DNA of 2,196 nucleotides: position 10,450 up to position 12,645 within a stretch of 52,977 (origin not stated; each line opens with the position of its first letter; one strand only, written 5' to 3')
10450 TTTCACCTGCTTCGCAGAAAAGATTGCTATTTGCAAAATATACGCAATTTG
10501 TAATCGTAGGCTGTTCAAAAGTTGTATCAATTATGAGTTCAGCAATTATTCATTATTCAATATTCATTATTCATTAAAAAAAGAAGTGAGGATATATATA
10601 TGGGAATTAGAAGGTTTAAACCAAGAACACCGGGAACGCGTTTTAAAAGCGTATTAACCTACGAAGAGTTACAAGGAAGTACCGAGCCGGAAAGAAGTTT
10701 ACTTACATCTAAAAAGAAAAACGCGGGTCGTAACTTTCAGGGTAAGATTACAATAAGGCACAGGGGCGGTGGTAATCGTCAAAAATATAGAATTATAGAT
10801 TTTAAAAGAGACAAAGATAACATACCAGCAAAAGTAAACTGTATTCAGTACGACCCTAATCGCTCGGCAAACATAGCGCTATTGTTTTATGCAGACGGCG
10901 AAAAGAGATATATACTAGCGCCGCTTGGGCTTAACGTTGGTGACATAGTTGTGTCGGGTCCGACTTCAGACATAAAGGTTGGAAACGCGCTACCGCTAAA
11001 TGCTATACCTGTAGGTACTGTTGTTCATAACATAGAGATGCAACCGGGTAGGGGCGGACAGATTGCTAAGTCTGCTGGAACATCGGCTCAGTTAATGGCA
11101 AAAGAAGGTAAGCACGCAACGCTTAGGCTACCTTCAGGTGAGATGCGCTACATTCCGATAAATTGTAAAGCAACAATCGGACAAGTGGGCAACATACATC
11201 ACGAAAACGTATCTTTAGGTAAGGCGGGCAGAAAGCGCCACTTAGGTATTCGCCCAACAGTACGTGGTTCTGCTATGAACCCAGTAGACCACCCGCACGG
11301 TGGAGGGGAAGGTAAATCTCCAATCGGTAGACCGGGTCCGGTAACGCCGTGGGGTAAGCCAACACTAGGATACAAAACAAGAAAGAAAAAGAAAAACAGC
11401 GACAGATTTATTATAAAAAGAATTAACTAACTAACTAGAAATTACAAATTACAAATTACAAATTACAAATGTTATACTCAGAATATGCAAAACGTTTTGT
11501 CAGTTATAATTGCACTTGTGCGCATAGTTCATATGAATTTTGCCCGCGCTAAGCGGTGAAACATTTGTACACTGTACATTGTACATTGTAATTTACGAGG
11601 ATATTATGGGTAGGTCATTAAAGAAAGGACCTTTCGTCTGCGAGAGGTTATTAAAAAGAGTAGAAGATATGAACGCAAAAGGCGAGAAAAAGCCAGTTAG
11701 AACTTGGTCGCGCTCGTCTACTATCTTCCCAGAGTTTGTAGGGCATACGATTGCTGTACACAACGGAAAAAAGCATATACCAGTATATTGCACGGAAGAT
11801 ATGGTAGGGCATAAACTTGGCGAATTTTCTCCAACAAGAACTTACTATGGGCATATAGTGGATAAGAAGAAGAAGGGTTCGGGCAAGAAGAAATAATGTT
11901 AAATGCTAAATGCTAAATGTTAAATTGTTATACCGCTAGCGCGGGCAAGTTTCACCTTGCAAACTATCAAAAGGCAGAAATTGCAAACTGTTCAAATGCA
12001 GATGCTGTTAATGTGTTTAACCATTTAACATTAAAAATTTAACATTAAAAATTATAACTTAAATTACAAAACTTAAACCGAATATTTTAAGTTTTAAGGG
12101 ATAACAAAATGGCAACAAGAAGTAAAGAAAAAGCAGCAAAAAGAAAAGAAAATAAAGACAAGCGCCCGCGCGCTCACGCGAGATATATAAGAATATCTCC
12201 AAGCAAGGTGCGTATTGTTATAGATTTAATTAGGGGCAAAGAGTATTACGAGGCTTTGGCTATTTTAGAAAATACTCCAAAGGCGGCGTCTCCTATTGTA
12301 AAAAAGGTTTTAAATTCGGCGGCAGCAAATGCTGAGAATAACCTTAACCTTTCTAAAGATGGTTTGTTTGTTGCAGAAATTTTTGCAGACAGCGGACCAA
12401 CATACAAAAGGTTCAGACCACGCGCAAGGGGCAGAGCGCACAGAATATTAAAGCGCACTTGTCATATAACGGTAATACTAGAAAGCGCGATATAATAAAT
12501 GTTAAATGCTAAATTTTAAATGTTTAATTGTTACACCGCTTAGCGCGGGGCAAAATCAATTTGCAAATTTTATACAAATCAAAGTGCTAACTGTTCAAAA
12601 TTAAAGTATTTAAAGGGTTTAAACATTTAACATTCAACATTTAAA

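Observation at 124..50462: F1: about 26 copies of a structured intergenic element whose long arms differ between copies but stay self-complementary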

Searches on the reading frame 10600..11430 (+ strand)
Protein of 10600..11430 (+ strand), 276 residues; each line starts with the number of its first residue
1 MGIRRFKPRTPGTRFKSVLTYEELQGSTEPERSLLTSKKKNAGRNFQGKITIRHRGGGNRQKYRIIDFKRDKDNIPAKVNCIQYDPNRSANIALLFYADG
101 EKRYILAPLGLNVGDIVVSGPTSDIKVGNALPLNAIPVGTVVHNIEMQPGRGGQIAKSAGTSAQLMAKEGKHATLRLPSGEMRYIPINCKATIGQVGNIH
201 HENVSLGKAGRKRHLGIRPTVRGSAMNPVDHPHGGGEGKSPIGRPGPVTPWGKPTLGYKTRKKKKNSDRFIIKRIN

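Call 9: search_protein_families(library=pfam, proteins=[window:10600-11430:+])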
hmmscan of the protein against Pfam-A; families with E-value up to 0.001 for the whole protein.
window:10600-11430:+ (276 aa): 2 families
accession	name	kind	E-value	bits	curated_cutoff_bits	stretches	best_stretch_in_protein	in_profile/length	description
PF03947.24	Ribosomal_L2_C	-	2.6e-57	192.8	33.7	1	126-252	1-126/126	Ribosomal Proteins L2, C-terminal domain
PF00181.30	Ribosomal_L2_N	-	5.5e-37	126.1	23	1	43-119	1-77/77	Ribosomal Proteins L2, RNA binding N-terminal domain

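Call 24: search_solved_structures(query=window:10600-11430:+, max_evalue=1e-30)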
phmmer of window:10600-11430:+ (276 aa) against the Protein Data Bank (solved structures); distinct sequences matched with E-value up to 1e-30: 87 (the best 60 are shown).
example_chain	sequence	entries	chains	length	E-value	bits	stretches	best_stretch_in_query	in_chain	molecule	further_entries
6ddd_B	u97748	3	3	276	1.9e-117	395.1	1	1-273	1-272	50S ribosomal protein L2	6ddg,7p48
4wce_A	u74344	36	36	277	2.2e-117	394.9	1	1-273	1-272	50S ribosomal protein L2 | Large ribosomal subunit protein uL2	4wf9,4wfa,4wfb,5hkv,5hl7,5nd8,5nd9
5li0_D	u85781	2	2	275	6e-117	393.5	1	3-273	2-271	50S ribosomal protein L2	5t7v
5tcu_L2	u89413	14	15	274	6.1e-117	393.5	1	3-273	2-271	50S ribosomal protein L2 | Large ribosomal subunit protein uL2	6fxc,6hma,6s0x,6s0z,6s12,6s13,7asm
7nhn_G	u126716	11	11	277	2e-116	391.8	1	1-274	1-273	50S ribosomal protein L2 | Large ribosomal subunit protein uL2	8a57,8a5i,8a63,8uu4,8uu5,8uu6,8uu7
3j3v_C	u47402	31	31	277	2.9e-115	388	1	1-274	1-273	50S ribosomal protein L2 | 50S ribosomal protein uL2 | Large ribosomal subunit protein uL2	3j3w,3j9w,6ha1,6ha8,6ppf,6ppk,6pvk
9fy1_C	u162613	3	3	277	4e-115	387.5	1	1-274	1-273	Large ribosomal subunit protein uL2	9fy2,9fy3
5njt_W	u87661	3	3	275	9e-115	386.3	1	3-274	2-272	50S ribosomal protein L2 | Large ribosomal subunit protein uL2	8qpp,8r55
6htq_C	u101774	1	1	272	1.1e-114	386.1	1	3-274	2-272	50S ribosomal protein L2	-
7nhk_G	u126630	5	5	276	7.3e-112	376.8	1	1-274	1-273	50S ribosomal protein L2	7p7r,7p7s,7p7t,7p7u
7p7q_G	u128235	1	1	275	7.3e-112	376.8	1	1-274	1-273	50S ribosomal protein L2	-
6o8w_C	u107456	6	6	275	2.3e-111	375.1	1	3-274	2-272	50S ribosomal protein L2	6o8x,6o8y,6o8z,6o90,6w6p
5myj_BD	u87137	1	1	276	3.2e-109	368.1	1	1-276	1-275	50S ribosomal protein L2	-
10px_1D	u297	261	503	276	2.2e-106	358.8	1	1-274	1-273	50S ribosomal protein L2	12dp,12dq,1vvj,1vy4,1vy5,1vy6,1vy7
4v7p_BC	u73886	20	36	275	6.9e-106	357.2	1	3-274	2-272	50S ribosomal protein L2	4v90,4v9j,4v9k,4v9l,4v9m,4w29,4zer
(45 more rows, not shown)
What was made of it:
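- On ERIC/IRU-like transcribed intergenic palindrome: The host is Bacillota-like (call 24), so homology is unlikely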

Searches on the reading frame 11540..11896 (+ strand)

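Call 9: search_protein_families(library=pfam, proteins=[window:11540-11896:+])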
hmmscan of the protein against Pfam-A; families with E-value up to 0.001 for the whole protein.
window:11540-11896:+ (118 aa): 1 family
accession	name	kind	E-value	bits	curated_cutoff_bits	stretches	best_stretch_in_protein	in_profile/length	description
PF00203.26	Ribosomal_S19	-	8.3e-38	128.5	27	1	25-105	1-81/81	Ribosomal protein S19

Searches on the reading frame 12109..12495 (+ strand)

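Call 9: search_protein_families(library=pfam, proteins=[window:12109-12495:+])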
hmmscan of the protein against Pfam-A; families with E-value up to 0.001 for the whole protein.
window:12109-12495:+ (128 aa): 1 family
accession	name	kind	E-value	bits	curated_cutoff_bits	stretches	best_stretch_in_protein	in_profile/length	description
PF00237.24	Ribosomal_L22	-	4.1e-42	143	28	1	22-125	1-104/104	Ribosomal protein L22p/L17e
